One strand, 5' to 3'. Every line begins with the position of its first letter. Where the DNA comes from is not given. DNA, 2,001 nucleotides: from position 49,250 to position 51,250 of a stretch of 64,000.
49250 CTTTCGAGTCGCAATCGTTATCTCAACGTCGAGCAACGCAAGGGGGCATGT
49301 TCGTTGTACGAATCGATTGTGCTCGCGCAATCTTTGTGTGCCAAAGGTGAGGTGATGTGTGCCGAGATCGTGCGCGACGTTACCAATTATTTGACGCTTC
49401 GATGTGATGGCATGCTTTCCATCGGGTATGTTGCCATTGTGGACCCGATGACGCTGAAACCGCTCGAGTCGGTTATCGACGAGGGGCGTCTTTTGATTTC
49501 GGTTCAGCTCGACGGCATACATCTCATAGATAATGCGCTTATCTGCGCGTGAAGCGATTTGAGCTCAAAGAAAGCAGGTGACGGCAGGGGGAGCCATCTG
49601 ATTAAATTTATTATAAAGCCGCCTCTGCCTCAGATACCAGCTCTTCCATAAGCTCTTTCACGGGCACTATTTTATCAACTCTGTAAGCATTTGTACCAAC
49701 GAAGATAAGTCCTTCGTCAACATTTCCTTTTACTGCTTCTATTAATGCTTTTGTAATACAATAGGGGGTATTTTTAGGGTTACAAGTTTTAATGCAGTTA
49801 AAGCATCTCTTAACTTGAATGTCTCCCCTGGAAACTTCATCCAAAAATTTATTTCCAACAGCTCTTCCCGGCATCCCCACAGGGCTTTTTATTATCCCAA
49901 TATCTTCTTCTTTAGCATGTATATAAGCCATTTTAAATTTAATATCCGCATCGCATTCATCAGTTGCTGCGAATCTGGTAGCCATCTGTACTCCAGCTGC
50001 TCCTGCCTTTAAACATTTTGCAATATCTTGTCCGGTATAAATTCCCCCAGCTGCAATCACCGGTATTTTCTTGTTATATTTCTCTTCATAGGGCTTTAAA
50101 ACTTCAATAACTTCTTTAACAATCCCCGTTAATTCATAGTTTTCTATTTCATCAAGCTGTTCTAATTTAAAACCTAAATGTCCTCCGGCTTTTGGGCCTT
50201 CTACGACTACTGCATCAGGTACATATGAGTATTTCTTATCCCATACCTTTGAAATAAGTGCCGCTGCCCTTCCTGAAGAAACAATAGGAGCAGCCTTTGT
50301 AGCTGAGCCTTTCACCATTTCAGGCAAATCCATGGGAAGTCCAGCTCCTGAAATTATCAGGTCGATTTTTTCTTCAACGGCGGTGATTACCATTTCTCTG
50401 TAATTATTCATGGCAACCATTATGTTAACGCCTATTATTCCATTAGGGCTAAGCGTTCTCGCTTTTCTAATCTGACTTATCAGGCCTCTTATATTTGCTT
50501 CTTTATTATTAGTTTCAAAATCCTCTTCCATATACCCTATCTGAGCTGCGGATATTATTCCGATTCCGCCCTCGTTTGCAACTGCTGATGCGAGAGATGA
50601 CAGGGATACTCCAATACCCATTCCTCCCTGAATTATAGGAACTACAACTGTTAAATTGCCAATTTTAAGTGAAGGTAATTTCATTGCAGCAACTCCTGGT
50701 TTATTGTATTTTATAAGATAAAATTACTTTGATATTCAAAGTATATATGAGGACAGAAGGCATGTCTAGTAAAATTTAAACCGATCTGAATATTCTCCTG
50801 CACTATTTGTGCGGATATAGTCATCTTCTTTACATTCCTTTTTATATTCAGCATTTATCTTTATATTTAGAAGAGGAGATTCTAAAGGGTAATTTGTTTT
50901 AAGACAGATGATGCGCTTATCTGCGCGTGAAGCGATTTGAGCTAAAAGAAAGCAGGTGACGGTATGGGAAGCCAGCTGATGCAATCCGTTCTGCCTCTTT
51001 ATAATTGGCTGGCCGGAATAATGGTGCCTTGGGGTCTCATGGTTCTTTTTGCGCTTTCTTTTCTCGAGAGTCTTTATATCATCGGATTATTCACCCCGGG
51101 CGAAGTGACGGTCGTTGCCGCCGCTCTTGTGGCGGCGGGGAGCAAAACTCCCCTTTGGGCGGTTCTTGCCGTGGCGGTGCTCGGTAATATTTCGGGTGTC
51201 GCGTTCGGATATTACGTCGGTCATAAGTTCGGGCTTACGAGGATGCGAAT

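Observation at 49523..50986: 1.3-kb AT-rich single-gene islet with a clostridial-style NMO/FabK-like gene, bracketed by a 52-bp direct repeat, between panC and dedA-birA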

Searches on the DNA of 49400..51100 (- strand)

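Call 50: search_dna_similar(query=window:49585-50930:-, collection=plasmids, mode=distant, max_rows=10)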
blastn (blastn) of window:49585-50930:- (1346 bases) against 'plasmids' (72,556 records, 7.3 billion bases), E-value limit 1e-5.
Records with a match: 6; places in all: 6; records where one place covers at least 80% of the query: 0.
Best place of each record, by identity: 60-80% 6.
By first word of the organism name: Bacillus 5; Acetoanaerobium 1.
By predicted mobility (MOB-suite, as given by PLSDB): conjugative 3; non-mobilizable 2; mobilizable 1.
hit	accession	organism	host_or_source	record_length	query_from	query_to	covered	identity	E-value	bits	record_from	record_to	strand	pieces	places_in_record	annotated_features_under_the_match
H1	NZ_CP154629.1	Acetoanaerobium noterae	cell culture,Sludge of a digestion ...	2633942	290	1263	72%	68.6%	3e-97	364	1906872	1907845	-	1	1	none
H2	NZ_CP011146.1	Bacillus cereus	fried eel (fish)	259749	862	983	9%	72.4%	1e-6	63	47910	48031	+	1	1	nitronate monooxygenase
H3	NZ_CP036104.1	Bacillus mycoides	cell culture,soil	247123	862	983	9%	71.3%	1e-6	64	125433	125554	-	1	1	nitronate monooxygenase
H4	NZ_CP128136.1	Bacillus mycoides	bacterial isolate,field soil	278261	862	983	9%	71.3%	1e-6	64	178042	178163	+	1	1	nitronate monooxygenase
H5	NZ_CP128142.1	Bacillus mycoides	bacterial isolate,field soil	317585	862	983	9%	71.3%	1e-6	64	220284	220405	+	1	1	nitronate monooxygenase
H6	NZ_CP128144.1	Bacillus mycoides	bacterial isolate,field soil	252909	862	983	9%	71.3%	1e-6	64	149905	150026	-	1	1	nitronate monooxygenase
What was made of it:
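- No related plasmid was found (call 50).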

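Call 51: search_dna_similar(query=window:49585-50930:-, collection=phages, mode=distant, max_rows=10)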
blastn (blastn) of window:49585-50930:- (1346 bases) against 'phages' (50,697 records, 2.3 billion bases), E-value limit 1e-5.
No match.

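Call 72: search_rna_families(source=window, start=49400, end=51100, threshold=evalue, max_evalue=1)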
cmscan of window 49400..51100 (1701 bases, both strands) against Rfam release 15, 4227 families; matches with E-value up to 1: 0.
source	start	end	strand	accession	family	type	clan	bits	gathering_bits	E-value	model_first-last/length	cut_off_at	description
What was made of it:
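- Tried and rejected: None was found at E up to 1 (call 72).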

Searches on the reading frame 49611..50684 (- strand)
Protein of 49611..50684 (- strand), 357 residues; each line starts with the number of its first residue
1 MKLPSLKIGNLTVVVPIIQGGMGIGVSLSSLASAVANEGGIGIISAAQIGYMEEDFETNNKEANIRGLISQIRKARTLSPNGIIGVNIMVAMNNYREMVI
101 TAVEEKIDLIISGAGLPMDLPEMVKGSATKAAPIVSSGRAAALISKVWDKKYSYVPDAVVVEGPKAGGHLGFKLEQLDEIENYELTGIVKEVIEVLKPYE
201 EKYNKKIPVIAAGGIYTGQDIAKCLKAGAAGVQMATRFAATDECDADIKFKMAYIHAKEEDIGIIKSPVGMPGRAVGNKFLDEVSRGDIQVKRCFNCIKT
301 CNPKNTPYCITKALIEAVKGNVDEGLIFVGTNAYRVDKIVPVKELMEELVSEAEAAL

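Call 5: search_protein_families(library=pfam, proteins=[window:49611-50684:-])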
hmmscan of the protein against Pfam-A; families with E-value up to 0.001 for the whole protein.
window:49611-50684:- (357 aa): 4 families
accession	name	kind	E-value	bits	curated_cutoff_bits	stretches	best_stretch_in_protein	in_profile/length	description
PF03060.21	NMO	-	5.4e-54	184.2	28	1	7-351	4-330/331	Nitronate monooxygenase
PF00478.31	IMPDH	-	4.5e-10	39.5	25.6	1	195-249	196-250/345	IMP dehydrogenase / GMP reductase domain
PF01180.27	DHO_dh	-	2.8e-07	30.4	27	1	193-240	227-274/291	Dihydroorotate dehydrogenase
PF01070.24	FMN_dh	-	1.5e-05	24.7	24.9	1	193-235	260-302/350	FMN-dependent dehydrogenase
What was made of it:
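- Checked: The ORF 49611-50684(-) is 357 aa and hits Pfam NMO at 184 bits (call 5).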

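Call 6: search_protein_families(library=ncbifam, proteins=[window:49611-50684:-])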
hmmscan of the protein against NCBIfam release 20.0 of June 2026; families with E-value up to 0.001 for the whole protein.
window:49611-50684:- (357 aa): 16 families
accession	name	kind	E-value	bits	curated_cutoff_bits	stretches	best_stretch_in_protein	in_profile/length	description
TIGR03151.1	enACPred_II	equivalog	2.9e-39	135.2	453.1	1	11-355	8-302/307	enoyl-[acyl-carrier-protein] reductase FabK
TIGR01302.1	IMP_dehydrog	equivalog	4.8e-09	35.6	481.5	1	201-250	322-371/450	IMP dehydrogenase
NF005311.0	PRK06843.1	equivalog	7.3e-06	25.1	779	0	191-246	241-296/404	inosine 5-monophosphate dehydrogenase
TIGR02151.1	IPP_isom_2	equivalog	1.8e-05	23.8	281.3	1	201-239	255-292/338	type 2 isopentenyl-diphosphate Delta-isomerase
NF005574.0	PRK07259.1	equivalog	3.7e-05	22.8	269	1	199-256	230-287/304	dihydroorotate dehydrogenase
NF003652.0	PRK05286.2-5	equivalog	4.3e-05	22.8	267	1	190-238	277-325/353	quinone-dependent dihydroorotate dehydrogenase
NF003645.0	PRK05286.1-2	equivalog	6.9e-05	21.8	366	1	190-237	272-319/359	quinone-dependent dihydroorotate dehydrogenase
NF003302.0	PRK04302.1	subfamily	8e-05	22.5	132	1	193-245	160-212/223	triose-phosphate isomerase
NF003646.0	PRK05286.1-4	equivalog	8.5e-05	21.5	457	1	189-236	272-319/341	quinone-dependent dihydroorotate dehydrogenase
NF003966.0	PRK05458.1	equivalog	0.00017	21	344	1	206-247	202-243/327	GMP reductase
NF002702.0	PRK02506.1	equivalog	0.00028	20.1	301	1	197-239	234-276/313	dihydroorotate oxidase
NF003648.0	PRK05286.2-1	equivalog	0.00033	19.6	433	1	190-239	273-322/360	quinone-dependent dihydroorotate dehydrogenase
TIGR01036.1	pyrD_sub2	equivalog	0.00054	18.8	200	0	191-239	273-321/356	dihydroorotate dehydrogenase (quinone)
TIGR01306.1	GMP_reduct_2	equivalog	0.0006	19.4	465.65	0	206-245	198-237/321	GMP reductase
TIGR01037.2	pyrD_sub1_fam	subfamily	0.00064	18.9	270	0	199-270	227-297/300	dihydroorotate dehydrogenase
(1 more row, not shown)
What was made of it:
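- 49611..50684 (-): 357-aa FMN oxidoreductase of the NMO family, FabX-like. It has four Cys (C294, C297, C301, C309) and His169. A second in-frame stop lies at 49608-49610. FabK TIGR03151 scores 135 bits against a 453-bit cut-off (calls 5, 6).
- On FabK (enoyl-ACP reductase II, NCBIfam TIGR03151): 135.2 bits against a 453.1-bit cut-off (call 6).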

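Call 8: find_homologous_proteins(query=window:49611-50684:-)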
Query window:49611-50684:- (357 aa): 8000 proteins with E <= 0.001 among 8000 candidates; the best 120 are listed.
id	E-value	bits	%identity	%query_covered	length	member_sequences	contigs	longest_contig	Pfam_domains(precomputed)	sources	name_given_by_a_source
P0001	2.6e-227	771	100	100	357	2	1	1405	PF01070.25,PF00478.32,PF03060.22,PF01180.28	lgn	-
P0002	2.5e-202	689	88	100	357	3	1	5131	PF00478.32,PF03060.22,PF01180.28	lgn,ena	-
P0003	6.1e-201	685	86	100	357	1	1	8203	PF00478.32,PF03060.22,PF01180.28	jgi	-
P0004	8.8e-201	684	86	100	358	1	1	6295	PF01070.25,PF00478.32,PF03060.22,PF01180.28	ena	-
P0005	4.8e-200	682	87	100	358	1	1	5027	PF01070.25,PF00478.32,PF03060.22,PF01180.28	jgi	jgi:nitronate monooxygenase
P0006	3.9e-198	675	86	100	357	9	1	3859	PF01070.25,PF00478.32,PF03060.22,PF01180.28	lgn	-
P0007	1.3e-191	654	83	99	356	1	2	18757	PF00478.32,PF03060.22,PF01180.28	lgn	-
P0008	1.6e-178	611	77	100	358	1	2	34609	PF00478.32,PF03060.22,PF01180.28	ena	-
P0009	9.2e-178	608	76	100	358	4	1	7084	PF00478.32,PF03060.22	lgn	-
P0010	1.3e-175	601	77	100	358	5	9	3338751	PF00478.32,PF03060.22,PF01180.28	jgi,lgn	jgi:nitronate monooxygenase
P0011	7.2e-175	599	77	98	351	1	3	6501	PF00478.32,PF03060.22,PF01180.28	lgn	-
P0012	8.0e-175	599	77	98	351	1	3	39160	PF00478.32,PF03060.22,PF01180.28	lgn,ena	-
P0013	1.6e-174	598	77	98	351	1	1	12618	PF00478.32,PF03060.22,PF01180.28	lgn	-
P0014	1.1e-173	595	76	99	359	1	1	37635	PF00478.32,PF03060.22,PF01180.28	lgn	-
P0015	6.1e-172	589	76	98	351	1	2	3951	PF00478.32,PF03060.22,PF01180.28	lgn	-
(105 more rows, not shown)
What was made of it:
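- The named homologs are Clostridium, Tepidibacter and Serpentinicella (call 8).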

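Call 9: find_encoding_contigs(protein=P0001, flank=10000, max_places=10)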
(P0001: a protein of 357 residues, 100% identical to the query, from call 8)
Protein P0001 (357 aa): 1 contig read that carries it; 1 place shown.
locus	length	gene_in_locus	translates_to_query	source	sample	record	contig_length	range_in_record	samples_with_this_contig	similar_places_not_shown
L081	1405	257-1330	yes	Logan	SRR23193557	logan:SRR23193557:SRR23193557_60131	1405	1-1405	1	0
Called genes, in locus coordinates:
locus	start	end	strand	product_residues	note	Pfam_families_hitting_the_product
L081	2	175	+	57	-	?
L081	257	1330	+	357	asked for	PF03060:NMO, PF00478:IMPDH (weak), PF01070:FMN_dh (weak), PF01180:DHO_dh (weak)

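Call 13: find_encoding_contigs(protein=P0002, flank=10000, max_places=4)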
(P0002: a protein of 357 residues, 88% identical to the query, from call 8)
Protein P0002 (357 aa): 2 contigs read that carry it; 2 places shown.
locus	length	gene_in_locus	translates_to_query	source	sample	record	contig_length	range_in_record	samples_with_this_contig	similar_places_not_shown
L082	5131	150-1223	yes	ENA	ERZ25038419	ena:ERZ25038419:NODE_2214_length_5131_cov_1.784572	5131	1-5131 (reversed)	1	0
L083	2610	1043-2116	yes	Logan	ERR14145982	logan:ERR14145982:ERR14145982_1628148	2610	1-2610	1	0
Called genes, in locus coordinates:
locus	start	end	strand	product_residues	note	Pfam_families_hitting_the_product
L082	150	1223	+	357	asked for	PF03060:NMO, PF00478:IMPDH (weak), PF01180:DHO_dh (weak)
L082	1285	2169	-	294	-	PF02569:Pantoate_ligase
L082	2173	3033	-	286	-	PF02548:Pantoate_transf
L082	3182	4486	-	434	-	PF00809:Pterin_bind, PF01288:HPPK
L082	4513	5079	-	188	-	PF01227:GTP_cyclohydroI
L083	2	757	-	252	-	?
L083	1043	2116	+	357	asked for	PF03060:NMO, PF00478:IMPDH (weak), PF01180:DHO_dh (weak)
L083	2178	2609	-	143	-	?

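Call 14: find_encoding_contigs(protein=P0003, flank=10000, max_places=4)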
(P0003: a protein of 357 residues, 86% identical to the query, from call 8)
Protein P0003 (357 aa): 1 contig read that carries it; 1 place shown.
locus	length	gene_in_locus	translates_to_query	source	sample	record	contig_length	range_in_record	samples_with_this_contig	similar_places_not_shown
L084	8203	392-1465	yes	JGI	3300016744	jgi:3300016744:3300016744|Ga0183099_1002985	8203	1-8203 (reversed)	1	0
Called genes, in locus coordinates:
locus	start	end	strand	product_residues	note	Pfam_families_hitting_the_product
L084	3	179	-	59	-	?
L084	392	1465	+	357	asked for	PF03060:NMO, PF01180:DHO_dh (weak), PF00478:IMPDH (weak)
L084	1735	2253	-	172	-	PF04191:PEMT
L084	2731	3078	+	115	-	PF03551:PadR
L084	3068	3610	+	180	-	PF11193:DUF2812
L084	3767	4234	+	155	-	-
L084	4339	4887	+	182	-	-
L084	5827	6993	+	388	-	PF13433:Peripla_BP_5, PF13458:Peripla_BP_6, PF01094:ANF_receptor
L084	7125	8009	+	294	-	PF02653:BPD_transp_2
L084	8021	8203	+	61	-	?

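Call 15: find_encoding_contigs(protein=P0007, flank=10000, max_places=4)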
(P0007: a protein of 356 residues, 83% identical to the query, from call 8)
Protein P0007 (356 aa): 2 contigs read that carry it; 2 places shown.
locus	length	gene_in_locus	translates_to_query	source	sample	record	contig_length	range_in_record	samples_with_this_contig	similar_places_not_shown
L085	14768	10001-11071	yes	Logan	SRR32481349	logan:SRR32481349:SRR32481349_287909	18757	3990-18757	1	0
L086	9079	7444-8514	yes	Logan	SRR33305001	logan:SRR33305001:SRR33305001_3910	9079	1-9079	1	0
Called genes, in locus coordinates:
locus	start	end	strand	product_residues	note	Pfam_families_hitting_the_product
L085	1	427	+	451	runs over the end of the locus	PF01554:MatE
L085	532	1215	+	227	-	PF02308:MgtC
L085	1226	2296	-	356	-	PF00180:Iso_dh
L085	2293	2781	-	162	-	PF06434:Aconitase_2_N (faint), PF00694:Aconitase_C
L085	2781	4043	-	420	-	PF00330:Aconitase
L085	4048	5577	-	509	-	PF00682:HMGL-like, PF22617:HCS_D2, PF08502:LeuA_dimer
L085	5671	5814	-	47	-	-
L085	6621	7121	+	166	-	-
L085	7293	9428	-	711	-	PF00403:HMA, PF00122:E1-E2_ATPase, PF00702:Hydrolase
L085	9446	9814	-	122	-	PF01022:HTH_5, PF12840:HTH_20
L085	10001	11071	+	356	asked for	PF00478:IMPDH (faint), PF03060:NMO, PF01180:DHO_dh (weak)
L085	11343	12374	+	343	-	PF01547:SBP_bac_1, PF13531:SBP_bac_11, PF13416:SBP_bac_8, PF13343:SBP_bac_6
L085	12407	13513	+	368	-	PF00005:ABC_tran, PF13304:AAA_21 (faint), PF08402:TOBE_2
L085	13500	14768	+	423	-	?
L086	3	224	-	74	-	?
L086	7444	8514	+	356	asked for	PF00478:IMPDH (faint), PF03060:NMO, PF01180:DHO_dh (weak)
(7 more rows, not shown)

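Call 40: find_encoding_contigs(protein=P0005, flank=10000, max_places=3)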
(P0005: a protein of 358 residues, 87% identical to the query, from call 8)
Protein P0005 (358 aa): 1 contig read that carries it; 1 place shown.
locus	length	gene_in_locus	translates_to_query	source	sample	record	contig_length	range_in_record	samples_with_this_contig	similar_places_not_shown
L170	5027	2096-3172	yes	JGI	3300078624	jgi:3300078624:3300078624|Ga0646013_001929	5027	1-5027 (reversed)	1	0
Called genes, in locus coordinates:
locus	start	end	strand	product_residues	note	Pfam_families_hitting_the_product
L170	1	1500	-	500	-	?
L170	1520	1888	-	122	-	PF01022:HTH_5, PF12840:HTH_20 (weak)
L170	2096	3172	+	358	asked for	PF03060:NMO, PF00478:IMPDH (weak), PF01070:FMN_dh (weak), PF01180:DHO_dh (weak)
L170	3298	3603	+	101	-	-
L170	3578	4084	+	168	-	PF09900:DUF2127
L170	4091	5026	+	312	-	?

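Call 41: find_encoding_contigs(protein=P0006, flank=10000, max_places=3)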
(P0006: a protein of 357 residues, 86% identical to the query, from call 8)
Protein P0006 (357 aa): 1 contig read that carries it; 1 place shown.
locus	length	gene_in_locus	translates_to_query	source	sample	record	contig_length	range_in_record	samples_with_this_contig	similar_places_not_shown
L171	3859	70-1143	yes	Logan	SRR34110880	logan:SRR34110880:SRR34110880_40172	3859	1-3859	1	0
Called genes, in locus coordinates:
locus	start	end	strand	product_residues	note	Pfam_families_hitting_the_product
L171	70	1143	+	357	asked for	PF03060:NMO, PF00478:IMPDH (weak), PF01070:FMN_dh (weak), PF01180:DHO_dh (weak)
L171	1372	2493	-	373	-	PF00596:Aldolase_II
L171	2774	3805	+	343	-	PF01547:SBP_bac_1, PF13531:SBP_bac_11, PF13416:SBP_bac_8, PF13343:SBP_bac_6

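Call 52: find_related_loci(query=window:49611-50684:-, collection=viral_contigs, flank=5000)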
Query window:49611-50684:- (357 aa) in viral_contigs; peptide patterns used: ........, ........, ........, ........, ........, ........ (x = any residue, [..] = any of these).
1 stretches matched a pattern, but none encodes a relative of the query by tblastn (E <= 1e-3).
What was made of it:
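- No match in plasmid, phage or viral-contig collections beyond ordinary chromosomal NMO genes (calls 50-52). No reservoir was found in plasmids, phages or viral contigs (calls 50-52).
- Tried and rejected: IMG/VR viral contigs gave no relative (calls 50-52).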

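Call 53: search_solved_structures(query=window:49611-50684:-, max_evalue=1e-10)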
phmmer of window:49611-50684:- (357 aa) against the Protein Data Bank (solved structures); distinct sequences matched with E-value up to 1e-10: 14.
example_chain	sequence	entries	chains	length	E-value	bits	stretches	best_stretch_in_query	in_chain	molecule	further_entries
9lt5_A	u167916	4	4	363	2.5e-73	250.3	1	3-350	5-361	2-nitropropane dioxygenase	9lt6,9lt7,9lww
9jsy_A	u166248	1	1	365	2.6e-73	250.2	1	3-350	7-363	2-nitropropane dioxygenase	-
9k7h_A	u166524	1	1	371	2.7e-73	250.2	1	3-350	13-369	2-nitropropane dioxygenase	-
7e1q_A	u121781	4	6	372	2.7e-73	250.1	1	3-350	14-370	2-nitropropane dioxygenase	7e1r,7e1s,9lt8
7l00_A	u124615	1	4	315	1.7e-27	99.6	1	11-354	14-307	Enoyl-Acyl Carrier Protein Reductase FabK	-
5gvh_A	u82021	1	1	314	6.1e-25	91.2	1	11-353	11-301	Enoyl-[acyl-carrier-protein] reductase [FMN]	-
3bo9_A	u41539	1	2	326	7.2e-25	90.9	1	12-353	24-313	Putative nitroalkan dioxygenase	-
5gvj_A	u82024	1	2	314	1.3e-24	90.1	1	11-353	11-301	Enoyl-[acyl-carrier-protein] reductase [FMN]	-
9pl0_A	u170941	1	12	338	2.9e-20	75.8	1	11-351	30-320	Enoyl-[acyl-carrier-protein] reductase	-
4iql_A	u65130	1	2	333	3.7e-17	65.6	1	13-287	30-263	Enoyl-(Acyl-carrier-protein) reductase II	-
2z6i_A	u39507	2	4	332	1.5e-15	60.3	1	12-350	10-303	Trans-2-enoyl-ACP reductase II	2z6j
3bw4_A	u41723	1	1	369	5.8e-15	58.4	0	156-283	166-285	2-nitropropane dioxygenase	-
3bw2_A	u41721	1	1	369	8e-15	57.9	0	156-283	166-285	2-nitropropane dioxygenase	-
3bw3_A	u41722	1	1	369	1.4e-13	53.8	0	156-283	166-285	2-nitropropane dioxygenase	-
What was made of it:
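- Closest known: FabK, enoyl-ACP reductase II. Same: FabK structures match weakly at 60-100 bits (call 53).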

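Call 55: search_solved_structures(query=window:49611-50684:-, max_evalue=1e-50, show_alignments=1)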
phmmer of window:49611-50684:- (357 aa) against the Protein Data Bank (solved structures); distinct sequences matched with E-value up to 1e-50: 4.
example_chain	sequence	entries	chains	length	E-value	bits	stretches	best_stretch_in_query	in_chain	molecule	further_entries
9lt5_A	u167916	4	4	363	2.5e-73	250.3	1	3-350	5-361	2-nitropropane dioxygenase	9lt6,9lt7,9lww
9jsy_A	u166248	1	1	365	2.6e-73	250.2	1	3-350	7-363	2-nitropropane dioxygenase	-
9k7h_A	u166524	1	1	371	2.7e-73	250.2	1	3-350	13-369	2-nitropropane dioxygenase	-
7e1q_A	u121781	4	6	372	2.7e-73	250.1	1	3-350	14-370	2-nitropropane dioxygenase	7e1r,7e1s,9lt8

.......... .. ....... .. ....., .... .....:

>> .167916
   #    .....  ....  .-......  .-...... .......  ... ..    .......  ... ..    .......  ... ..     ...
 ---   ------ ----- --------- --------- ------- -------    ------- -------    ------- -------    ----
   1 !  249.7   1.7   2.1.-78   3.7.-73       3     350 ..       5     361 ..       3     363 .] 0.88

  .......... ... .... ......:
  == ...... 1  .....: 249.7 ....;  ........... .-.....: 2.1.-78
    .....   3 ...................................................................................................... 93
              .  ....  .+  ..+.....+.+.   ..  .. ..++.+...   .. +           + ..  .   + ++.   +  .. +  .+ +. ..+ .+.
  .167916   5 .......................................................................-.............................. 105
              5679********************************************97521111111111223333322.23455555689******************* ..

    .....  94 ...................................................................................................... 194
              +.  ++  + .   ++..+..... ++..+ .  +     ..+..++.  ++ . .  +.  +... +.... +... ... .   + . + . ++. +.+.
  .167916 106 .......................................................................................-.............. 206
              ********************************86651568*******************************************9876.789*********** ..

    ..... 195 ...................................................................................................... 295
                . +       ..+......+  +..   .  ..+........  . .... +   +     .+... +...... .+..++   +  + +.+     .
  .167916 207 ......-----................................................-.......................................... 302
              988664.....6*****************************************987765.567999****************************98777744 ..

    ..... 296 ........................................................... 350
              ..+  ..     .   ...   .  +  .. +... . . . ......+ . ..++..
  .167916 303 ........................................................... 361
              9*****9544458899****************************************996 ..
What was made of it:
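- On FabX (dehydrogenase/isomerase with a [4Fe-4S] cluster): This is my reading of the call 55 alignment.
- Closest known: Helicobacter pylori FabX, a decanoyl-ACP dehydrogenase/isomerase. Same: It is the best solved-structure match, at 250 bits over residues 3-350 (calls 53, 55).
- Closest known: Helicobacter pylori FabX, a decanoyl-ACP dehydrogenase/isomerase. Different: The ACP-contact residue T130 aligns with Met118 and R164 with Lys151 (my reading of call 55).
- Checked: The gene is FabX-like rather than FabK-like (calls 6, 53, 55).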
